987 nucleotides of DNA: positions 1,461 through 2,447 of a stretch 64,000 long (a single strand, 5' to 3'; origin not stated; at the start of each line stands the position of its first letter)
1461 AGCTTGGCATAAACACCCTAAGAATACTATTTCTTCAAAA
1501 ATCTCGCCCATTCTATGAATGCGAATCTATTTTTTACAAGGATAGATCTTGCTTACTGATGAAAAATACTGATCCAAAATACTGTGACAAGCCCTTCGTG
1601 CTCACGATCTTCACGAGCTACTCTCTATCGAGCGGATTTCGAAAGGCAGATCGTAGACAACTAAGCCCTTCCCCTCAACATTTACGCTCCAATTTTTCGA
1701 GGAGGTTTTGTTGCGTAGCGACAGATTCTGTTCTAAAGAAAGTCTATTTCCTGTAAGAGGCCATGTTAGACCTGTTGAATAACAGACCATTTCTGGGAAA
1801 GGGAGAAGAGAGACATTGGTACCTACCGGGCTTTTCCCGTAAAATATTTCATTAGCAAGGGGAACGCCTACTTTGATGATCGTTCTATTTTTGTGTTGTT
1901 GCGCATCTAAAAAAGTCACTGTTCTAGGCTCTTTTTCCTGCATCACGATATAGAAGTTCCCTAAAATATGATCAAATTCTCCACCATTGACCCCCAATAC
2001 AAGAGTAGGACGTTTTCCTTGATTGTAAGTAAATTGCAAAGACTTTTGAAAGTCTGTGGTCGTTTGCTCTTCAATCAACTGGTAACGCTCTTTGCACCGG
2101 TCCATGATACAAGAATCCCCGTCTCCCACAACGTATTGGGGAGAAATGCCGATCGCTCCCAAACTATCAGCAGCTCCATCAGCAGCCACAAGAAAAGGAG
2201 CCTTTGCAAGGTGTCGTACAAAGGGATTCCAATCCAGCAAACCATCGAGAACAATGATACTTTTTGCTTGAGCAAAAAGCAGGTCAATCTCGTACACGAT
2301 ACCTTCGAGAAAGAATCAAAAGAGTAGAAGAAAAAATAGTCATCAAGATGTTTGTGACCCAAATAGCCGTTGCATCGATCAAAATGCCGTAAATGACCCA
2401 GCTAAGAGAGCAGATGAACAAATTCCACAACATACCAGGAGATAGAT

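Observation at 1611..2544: SemiSWEET (PQ-loop) gene translationally coupled to thiamine pyrophosphokinase: a possible minimal thiamine-salvage module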

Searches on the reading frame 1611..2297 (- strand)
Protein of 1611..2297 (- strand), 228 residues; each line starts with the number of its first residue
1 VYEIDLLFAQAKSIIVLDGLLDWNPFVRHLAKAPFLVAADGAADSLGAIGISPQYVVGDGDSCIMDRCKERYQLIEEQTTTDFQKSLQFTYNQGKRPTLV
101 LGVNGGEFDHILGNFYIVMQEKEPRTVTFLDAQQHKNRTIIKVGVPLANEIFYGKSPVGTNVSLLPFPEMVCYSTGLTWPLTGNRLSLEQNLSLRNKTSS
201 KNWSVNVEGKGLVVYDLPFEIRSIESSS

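Call 3: search_protein_families(library=pfam, proteins=[window:1611-2297:-], max_evalue=0.01)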
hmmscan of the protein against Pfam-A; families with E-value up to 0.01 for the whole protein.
window:1611-2297:- (228 aa): 2 families
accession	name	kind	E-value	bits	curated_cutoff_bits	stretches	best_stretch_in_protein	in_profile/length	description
PF04263.21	TPK_catalytic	-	8e-15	55.2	30.7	1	30-124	5-107/113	Thiamin pyrophosphokinase, catalytic domain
PF04265.19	TPK_B1_binding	-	0.0035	17.4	22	1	158-198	10-52/67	Thiamin pyrophosphokinase, vitamin B1 binding domain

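Call 4: search_protein_families(library=ncbifam, proteins=[window:1611-2297:-], max_evalue=0.01)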
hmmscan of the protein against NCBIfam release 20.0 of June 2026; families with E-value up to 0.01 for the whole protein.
window:1611-2297:- (228 aa): 2 families
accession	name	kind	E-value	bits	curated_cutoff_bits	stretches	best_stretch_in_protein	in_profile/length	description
TIGR01378.1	thi_PPkinase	equivalog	1.2e-26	93.4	76.4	1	15-214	3-205/206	thiamine diphosphokinase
NF040608.1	division_SteA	equivalog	0.00042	19.3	150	1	33-63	191-221/369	putative cytokinetic ring protein SteA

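Call 46: find_homologous_proteins(query=A4, max_evalue=0.00001)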
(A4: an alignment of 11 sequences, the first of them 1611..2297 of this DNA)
Query A4 (11 sequences) (228 aa, profile of the alignment): 155 proteins with E <= 0.00001 among 8000 candidates; the best 120 are listed.
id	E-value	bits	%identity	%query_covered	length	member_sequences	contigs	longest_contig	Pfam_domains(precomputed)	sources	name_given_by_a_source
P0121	1.7e-85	304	31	94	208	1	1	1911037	PF04265.20,PF04263.22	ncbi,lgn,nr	ncbi:MAG: thiamine diphosphokinase [Simkaniaceae bacterium]|nr:MAG: thiamine diphosphokinase [Simkan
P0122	2.7e-81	290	100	100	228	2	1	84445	PF04263.22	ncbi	ncbi:MAG: thiamine diphosphokinase [Chlamydiota bacterium]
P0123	1.2e-79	285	46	94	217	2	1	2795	PF04263.22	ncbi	ncbi:MAG: thiamine diphosphokinase [Chlamydiota bacterium]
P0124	3.8e-79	283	34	80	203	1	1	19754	PF04265.20,PF04263.22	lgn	-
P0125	1.5e-76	275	37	83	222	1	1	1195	PF04265.20,PF04263.22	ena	-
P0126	1.0e-73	265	31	88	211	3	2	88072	PF04265.20,PF04263.22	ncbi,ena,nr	ncbi:MAG: thiamine diphosphokinase [Rickettsiaceae bacterium]|nr:thiamine diphosphokinase [Rickettsi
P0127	2.9e-72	261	35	94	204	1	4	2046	PF04265.20,PF04263.22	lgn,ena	-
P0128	7.5e-68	246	34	95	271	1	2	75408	PF04263.22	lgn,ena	-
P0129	4.7e-66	240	36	94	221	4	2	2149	PF04265.20,PF04263.22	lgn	-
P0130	7.3e-63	230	29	90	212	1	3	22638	PF04265.20,PF04263.22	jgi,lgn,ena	-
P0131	1.9e-62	229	30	94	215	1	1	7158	PF04265.20,PF04263.22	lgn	-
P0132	5.9e-60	220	30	86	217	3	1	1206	PF04265.20,PF04263.22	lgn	-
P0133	8.4e-60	220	34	89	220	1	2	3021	PF04265.20,PF04263.22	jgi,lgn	jgi:thiamine pyrophosphokinase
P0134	1.5e-59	219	36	91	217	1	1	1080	PF01973.24,PF04265.20,PF04263.22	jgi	jgi:thiamine pyrophosphokinase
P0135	6.0e-59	217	31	89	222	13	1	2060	PF04265.20,PF04263.22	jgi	jgi:thiamine pyrophosphokinase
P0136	1.0e-58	216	31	86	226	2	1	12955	PF04265.20,PF04263.22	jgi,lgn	jgi:thiamine pyrophosphokinase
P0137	4.1e-58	214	33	91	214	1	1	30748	PF04265.20,PF04263.22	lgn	-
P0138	6.8e-58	214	34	89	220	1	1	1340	PF01973.24,PF04265.20,PF04263.22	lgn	-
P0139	1.1e-57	213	30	86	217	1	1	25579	PF04265.20,PF04263.22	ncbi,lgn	-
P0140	5.3e-57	211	34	83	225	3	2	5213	PF01973.24,PF04265.20,PF04263.22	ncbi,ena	-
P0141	4.9e-54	201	30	89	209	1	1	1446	PF01973.24,PF04265.20,PF04263.22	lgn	-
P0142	7.2e-54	201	31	91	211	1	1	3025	PF01973.24,PF04265.20,PF04263.22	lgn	-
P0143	1.6e-53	199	33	91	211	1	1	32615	PF01973.24,PF04263.22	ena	-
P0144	3.6e-53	198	29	94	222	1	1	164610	PF04265.20,PF04263.22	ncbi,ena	-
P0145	3.6e-52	195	32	87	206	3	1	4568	PF04265.20,PF04263.22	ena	-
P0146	1.4e-50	190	38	72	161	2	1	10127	PF04263.22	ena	-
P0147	2.3e-50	189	34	90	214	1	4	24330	PF04265.20,PF04263.22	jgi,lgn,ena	-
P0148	1.8e-48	183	32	89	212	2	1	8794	PF04265.20,PF04263.22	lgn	-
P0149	2.1e-48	183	32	78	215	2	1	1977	PF04265.20,PF04263.22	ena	-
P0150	2.2e-48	183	31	89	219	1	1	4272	PF04265.20,PF04263.22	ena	-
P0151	7.9e-48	181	35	91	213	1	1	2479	PF04265.20,PF04263.22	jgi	jgi:thiamine pyrophosphokinase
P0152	8.7e-48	181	30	93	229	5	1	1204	PF04265.20,PF04263.22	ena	-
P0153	1.3e-47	180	29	96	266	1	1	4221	PF04265.20,PF04263.22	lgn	-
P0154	6.1e-46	175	31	93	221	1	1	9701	PF04265.20,PF04263.22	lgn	-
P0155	1.4e-45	173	33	91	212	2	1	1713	PF04265.20,PF04263.22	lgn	-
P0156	3.1e-45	172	29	82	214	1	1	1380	PF04263.22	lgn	-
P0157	4.3e-45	172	32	89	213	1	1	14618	PF04265.20,PF04263.22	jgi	jgi:thiamine pyrophosphokinase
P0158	5.0e-45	172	33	91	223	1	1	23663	PF04265.20,PF04263.22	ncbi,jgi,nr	ncbi:MAG: thiamine diphosphokinase [Holosporales bacterium]|jgi:thiamine pyrophosphokinase|nr:thiami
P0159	9.7e-45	171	32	89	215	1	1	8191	PF01973.24,PF04265.20,PF04263.22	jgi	jgi:thiamine pyrophosphokinase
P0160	1.6e-44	170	33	85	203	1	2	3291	PF04265.20,PF04263.22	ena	-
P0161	2.1e-44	170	32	85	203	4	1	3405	PF04265.20,PF04263.22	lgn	-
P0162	7.6e-44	168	33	89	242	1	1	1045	PF04263.22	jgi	jgi:thiamine pyrophosphokinase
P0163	8.8e-44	168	31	91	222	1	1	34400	PF04265.20,PF04263.22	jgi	jgi:thiamine pyrophosphokinase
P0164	1.0e-43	167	34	89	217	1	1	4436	PF04263.22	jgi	jgi:thiamine pyrophosphokinase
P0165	1.2e-43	167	32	77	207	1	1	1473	PF04265.20,PF04263.22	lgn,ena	-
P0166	1.3e-43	167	31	86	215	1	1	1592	PF04263.22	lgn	-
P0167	2.2e-43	166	31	89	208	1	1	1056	PF04265.20,PF04263.22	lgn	-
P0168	2.8e-43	166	30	91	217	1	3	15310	PF21275.3,PF04265.20,PF04263.22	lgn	-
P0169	3.3e-43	166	31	92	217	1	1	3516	PF04263.22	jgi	jgi:thiamine pyrophosphokinase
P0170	3.7e-43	166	33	89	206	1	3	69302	PF04265.20,PF04263.22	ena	-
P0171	4.3e-43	165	33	89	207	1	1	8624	PF01973.24,PF04265.20,PF04263.22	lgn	-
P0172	7.1e-43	165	32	89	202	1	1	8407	PF04265.20,PF04263.22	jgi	-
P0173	8.5e-43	164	32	89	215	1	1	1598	PF04263.22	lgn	-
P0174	9.3e-43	164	29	91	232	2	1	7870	PF01973.24,PF04265.20,PF04263.22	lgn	-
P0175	1.2e-42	164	29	92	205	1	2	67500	PF04265.20,PF04263.22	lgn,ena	-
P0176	1.4e-42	164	42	47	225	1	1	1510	PF04265.20,PF04263.22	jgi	jgi:thiamine pyrophosphokinase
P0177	1.7e-42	163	34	49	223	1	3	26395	PF04265.20,PF04263.22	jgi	jgi:thiamine pyrophosphokinase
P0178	1.8e-42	163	32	95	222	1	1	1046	PF04263.22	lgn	-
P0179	1.8e-42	163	31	94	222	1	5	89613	PF04265.20,PF04263.22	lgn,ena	-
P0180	1.9e-42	163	35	90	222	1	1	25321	PF04265.20,PF04263.22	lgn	-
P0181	1.9e-42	163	30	89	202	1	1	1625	PF04263.22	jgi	-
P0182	3.2e-42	162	30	88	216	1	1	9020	PF04263.22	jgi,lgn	jgi:thiamine pyrophosphokinase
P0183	3.3e-42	162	31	89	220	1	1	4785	PF04263.22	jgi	jgi:thiamine pyrophosphokinase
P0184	3.5e-42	162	31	89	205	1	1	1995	PF04263.22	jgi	jgi:thiamine pyrophosphokinase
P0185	4.5e-42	162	29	91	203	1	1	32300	PF04265.20,PF04263.22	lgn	-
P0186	5.5e-42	162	30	91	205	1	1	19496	PF04263.22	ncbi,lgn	-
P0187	6.5e-42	161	33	89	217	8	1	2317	PF04263.22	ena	-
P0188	7.0e-42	161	33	86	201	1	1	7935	PF01973.24,PF04265.20,PF04263.22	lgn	-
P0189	7.4e-42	161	31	90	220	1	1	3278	PF04265.20,PF04263.22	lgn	-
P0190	8.9e-42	161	30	89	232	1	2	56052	PF04263.22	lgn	-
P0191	1.3e-41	161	30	91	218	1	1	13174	PF04263.22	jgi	jgi:thiamine pyrophosphokinase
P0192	1.6e-41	160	33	89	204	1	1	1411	PF04263.22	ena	-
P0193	1.7e-41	160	33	88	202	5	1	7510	PF04263.22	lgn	-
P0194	2.0e-41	160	30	89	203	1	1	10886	PF04263.22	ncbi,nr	ncbi:MAG: thiamine diphosphokinase [Alphaproteobacteria bacterium]|nr:thiamine diphosphokinase [Alph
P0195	2.4e-41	160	30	96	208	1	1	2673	PF04265.20,PF04263.22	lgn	-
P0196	3.2e-41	159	32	93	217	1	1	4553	PF04263.22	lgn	-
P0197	3.8e-41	159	29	87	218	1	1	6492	PF01973.24,PF04265.20,PF04263.22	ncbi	-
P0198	4.0e-41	159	31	94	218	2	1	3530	PF04263.22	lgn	-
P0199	4.6e-41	159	33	89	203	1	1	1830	PF04265.20,PF04263.22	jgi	jgi:thiamine pyrophosphokinase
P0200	5.9e-41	158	32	92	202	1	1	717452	PF01973.24,PF04265.20,PF04263.22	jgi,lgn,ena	-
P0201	6.7e-41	158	33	91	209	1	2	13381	PF04265.20,PF04263.22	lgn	-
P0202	7.1e-41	158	34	91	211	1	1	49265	PF01973.24,PF04263.22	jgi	-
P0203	7.8e-41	158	33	89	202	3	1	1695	PF04263.22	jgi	jgi:thiamine pyrophosphokinase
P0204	9.0e-41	158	34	90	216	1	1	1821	PF01973.24,PF04263.22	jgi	jgi:thiamine pyrophosphokinase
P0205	9.2e-41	158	32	89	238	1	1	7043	PF01973.24,PF04263.22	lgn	-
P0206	1.3e-40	157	34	70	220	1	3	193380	PF01973.24,PF04265.20,PF04263.22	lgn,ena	-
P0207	1.5e-40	157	31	89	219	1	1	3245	PF01973.24,PF04265.20,PF04263.22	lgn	-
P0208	2.6e-40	156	30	95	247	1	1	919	PF04263.22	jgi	jgi:thiamine pyrophosphokinase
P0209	2.7e-40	156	33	89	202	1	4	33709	PF04263.22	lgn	-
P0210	7.7e-40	155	28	93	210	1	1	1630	PF04265.20,PF04263.22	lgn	-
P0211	1.3e-39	154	28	73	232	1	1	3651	PF04265.20,PF04263.22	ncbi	-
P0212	1.4e-39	154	30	90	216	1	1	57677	PF04263.22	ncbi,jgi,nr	ncbi:MAG: thiamine diphosphokinase [Holosporaceae bacterium]|jgi:thiamine pyrophosphokinase|nr:thiam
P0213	4.1e-39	152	26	95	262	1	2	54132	PF04265.20,PF04263.22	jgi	jgi:thiamine pyrophosphokinase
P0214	7.7e-39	151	45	47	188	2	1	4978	PF04263.22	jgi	jgi:thiamine pyrophosphokinase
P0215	8.9e-39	151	26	91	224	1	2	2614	PF04263.22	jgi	jgi:thiamine pyrophosphokinase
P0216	1.8e-38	150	31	93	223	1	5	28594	PF04265.20,PF04263.22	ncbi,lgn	-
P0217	2.2e-38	150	31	91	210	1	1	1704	PF04265.20,PF04263.22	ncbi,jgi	jgi:thiamine pyrophosphokinase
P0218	2.2e-38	150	32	88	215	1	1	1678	PF04265.20,PF04263.22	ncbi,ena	-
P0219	2.5e-38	150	32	93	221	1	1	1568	PF04263.22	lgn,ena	-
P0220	5.2e-38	149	26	69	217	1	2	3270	PF04263.22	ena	-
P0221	2.4e-37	147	32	91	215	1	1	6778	PF04265.20,PF04263.22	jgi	jgi:thiamine pyrophosphokinase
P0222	3.5e-37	146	31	89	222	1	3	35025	PF04265.20,PF04263.22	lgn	-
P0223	2.7e-36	143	26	89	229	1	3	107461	PF04265.20,PF04263.22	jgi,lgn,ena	-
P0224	8.4e-36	141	27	85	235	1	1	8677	PF04265.20,PF04263.22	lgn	-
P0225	5.2e-34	136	29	86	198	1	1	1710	PF04263.22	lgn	-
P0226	7.6e-34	135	28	86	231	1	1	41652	PF04263.22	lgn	-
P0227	9.5e-33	132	28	83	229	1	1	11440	PF04265.20,PF04263.22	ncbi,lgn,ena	-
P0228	2.3e-32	130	31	80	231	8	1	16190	PF04265.20,PF04263.22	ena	-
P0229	6.5e-31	126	25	86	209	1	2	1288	PF04265.20,PF04263.22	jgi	jgi:thiamine pyrophosphokinase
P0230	5.5e-30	122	29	83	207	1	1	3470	PF04265.20,PF04263.22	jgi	jgi:thiamine pyrophosphokinase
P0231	8.0e-28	115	24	83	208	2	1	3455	PF04265.20,PF04263.22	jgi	jgi:thiamine pyrophosphokinase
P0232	1.5e-26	111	29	90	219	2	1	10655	PF04265.20,PF04263.22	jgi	jgi:thiamine pyrophosphokinase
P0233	2.9e-24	104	29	82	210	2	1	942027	PF04265.20,PF04263.22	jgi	jgi:thiamine pyrophosphokinase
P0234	4.4e-24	103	30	89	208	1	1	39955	PF04265.20,PF04263.22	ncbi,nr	ncbi:thiamine diphosphokinase [Kiritimatiellaeota bacterium B1221]|nr:thiamine diphosphokinase [Kiri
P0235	1.2e-23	102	29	84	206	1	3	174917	PF04265.20,PF04263.22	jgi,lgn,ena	-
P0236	1.0e-22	99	29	81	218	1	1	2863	PF04263.22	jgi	-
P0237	1.3e-22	98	36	40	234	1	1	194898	PF04265.20,PF04263.22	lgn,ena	-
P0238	4.1e-22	97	32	90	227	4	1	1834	PF04265.20,PF04263.22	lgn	-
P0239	9.6e-22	96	25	83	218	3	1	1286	PF04265.20,PF04263.22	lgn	-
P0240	1.7e-21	95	31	77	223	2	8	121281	PF01973.24,PF04265.20,PF04263.22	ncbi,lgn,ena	-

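Call 47: find_related_loci(query=A4, collection=metagenome_contigs, flank=2500)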
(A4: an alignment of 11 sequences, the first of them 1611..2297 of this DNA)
Query A4 (228 aa) in metagenome_contigs; peptide patterns used: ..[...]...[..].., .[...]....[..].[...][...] (x = any residue, [..] = any of these).
600 stretches matched a pattern (row limit reached: there are more); 405 encode a relative of the query (tblastn E <= 1e-3); the best 80 are kept; 80 distinct loci.
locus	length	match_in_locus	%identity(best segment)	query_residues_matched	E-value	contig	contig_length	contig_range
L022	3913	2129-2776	46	2-217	3e-69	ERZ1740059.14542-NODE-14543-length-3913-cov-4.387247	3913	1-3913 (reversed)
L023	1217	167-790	35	12-217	4e-35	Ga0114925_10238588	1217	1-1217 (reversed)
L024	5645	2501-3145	35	12-228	8e-33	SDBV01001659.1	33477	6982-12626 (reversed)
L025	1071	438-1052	35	10-217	2e-33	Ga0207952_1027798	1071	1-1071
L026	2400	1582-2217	35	12-225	2e-31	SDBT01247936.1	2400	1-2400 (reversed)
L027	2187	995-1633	33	12-225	2e-31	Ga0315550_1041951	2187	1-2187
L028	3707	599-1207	33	1-208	7e-31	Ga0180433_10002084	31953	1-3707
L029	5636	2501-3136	34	12-225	4e-31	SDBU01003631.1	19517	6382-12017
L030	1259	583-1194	34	7-214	2e-30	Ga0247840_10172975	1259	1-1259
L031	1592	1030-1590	36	10-195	4e-29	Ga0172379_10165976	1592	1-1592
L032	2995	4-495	34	49-214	1e-25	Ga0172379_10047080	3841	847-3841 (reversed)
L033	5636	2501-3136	29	1-217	3e-25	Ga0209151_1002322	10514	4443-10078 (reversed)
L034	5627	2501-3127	30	10-217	9e-23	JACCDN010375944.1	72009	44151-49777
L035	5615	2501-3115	31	13-219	7e-23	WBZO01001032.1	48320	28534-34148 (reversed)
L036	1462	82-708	29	7-217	4e-23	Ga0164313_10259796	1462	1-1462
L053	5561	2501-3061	31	14-208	3e-18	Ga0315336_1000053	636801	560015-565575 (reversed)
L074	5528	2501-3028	28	12-196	3e-16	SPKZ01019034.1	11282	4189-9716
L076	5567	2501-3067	30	14-210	3e-16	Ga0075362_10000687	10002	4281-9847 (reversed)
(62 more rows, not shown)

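Call 55: search_protein_families(library=pfam, proteins=[L074:1918-2322:+, L053:1207-2226:-, L076:1269-2378:-, L034:3162-4349:+], max_evalue=0.001)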
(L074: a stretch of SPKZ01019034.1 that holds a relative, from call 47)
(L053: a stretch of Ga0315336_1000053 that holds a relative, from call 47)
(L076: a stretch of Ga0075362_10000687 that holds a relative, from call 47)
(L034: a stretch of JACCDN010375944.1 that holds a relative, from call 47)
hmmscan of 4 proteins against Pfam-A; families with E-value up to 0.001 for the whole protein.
L074:1918-2322:+ (134 aa): 1 family
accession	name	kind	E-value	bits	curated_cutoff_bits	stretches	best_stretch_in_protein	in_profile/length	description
PF04973.17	NMN_transporter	-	1.8e-21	77.3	27.3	1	3-133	2-128/175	Nicotinamide mononucleotide transporter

L053:1207-2226:- (339 aa): 4 families
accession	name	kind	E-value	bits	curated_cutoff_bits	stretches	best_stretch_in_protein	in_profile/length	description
PF01547.30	SBP_bac_1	-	1.3e-18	68.4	26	1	52-284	15-307/307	Bacterial extracellular solute-binding protein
PF13416.11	SBP_bac_8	-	4.1e-18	66.6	27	1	54-288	5-254/279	Bacterial extracellular solute-binding protein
PF13531.11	SBP_bac_11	-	3.4e-12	47.1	25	1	80-286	42-221/227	Bacterial extracellular solute-binding protein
PF13343.11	SBP_bac_6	-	1.9e-10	41.1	24.6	1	87-310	4-228/245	Bacterial extracellular solute-binding protein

L076:1269-2378:- (369 aa): 4 families
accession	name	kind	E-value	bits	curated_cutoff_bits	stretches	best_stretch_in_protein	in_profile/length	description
PF13416.11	SBP_bac_8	-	1e-14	55.5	27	1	87-318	6-252/279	Bacterial extracellular solute-binding protein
PF01547.30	SBP_bac_1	-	2.1e-14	54.7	26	1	94-316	27-307/307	Bacterial extracellular solute-binding protein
PF13531.11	SBP_bac_11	-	1.7e-12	48.1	25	1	167-318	80-221/227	Bacterial extracellular solute-binding protein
PF13343.11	SBP_bac_6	-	8.6e-07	29.1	24.6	1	118-329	3-220/245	Bacterial extracellular solute-binding protein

L034:3162-4349:+ (395 aa): 4 families
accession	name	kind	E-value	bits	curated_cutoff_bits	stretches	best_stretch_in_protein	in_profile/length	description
PF00534.26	Glycos_transf_1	-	1.6e-35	122.7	26.4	1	202-369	3-171/172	Glycosyl transferases group 1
PF13692.12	Glyco_trans_1_4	-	2.8e-29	102.6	27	1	216-356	3-142/142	Glycosyl transferases group 1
PF13439.12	Glyco_transf_4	-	2e-11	44.7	28.5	1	23-191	2-167/170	Glycosyltransferase Family 4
PF20706.3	GT4-conflict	-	0.00054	19.5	26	1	225-332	210-323/385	Family 4 Glycosyltransferase in conflict systems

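Call 65: find_encoding_contigs(protein=P0158, flank=3000, max_places=1)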
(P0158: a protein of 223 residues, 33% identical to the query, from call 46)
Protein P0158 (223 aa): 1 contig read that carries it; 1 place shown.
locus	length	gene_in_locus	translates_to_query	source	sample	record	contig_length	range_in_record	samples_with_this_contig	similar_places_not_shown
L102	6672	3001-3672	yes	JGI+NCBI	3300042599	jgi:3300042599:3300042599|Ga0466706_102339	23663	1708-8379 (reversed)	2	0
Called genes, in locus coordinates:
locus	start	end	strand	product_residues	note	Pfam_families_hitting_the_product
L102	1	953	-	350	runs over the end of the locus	PF21016:RlmN_N, PF04055:Radical_SAM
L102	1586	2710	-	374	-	PF07690:MFS_1, PF12832:MFS_1_like (weak), PF07690:MFS_1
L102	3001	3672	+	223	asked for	PF04263:TPK_catalytic, PF04265:TPK_B1_binding (weak)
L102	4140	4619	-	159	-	PF01252:Peptidase_A8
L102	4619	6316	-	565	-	PF02683:DsbD_TM, PF03190:Thioredox_DsbH (weak), PF13098:Thioredoxin_2 (weak), PF13899:Thioredoxin_7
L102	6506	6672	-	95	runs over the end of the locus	PF00216:Bac_DNA_binding, PF18291:HU-HIG (weak)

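Call 66: find_encoding_contigs(protein=P0212, flank=3000, max_places=1)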
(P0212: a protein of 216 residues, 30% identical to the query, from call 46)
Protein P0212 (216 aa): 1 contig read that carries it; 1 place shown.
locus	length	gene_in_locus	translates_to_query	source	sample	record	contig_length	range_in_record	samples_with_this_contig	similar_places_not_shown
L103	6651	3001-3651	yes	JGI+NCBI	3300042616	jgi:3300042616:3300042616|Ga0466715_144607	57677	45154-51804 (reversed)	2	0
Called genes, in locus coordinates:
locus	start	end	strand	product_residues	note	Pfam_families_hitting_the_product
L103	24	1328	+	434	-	PF01011:PQQ (faint), PF25293:Beta-prop_EMC1_N (faint), PF13570:Beta-prop_ACSF4, PF13360:PQQ_2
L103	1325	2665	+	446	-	PF00005:ABC_tran (faint), PF01926:MMR_HSR1, PF02421:FeoB_N, PF04548:AIG1 (weak), PF00009:GTP_EFTU, PF01926:MMR_HSR1, PF02421:FeoB_N, PF14714:KH_dom-like, +6 more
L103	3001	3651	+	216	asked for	PF04263:TPK_catalytic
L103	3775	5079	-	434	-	PF02646:RmuC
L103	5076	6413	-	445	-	PF02878:PGM_PMM_I, PF02879:PGM_PMM_II, PF02880:PGM_PMM_III, PF00408:PGM_PMM_IV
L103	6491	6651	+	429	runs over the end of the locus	PF08245:Mur_ligase_M (faint), PF02875:Mur_ligase_C, PF27239:FOL3_C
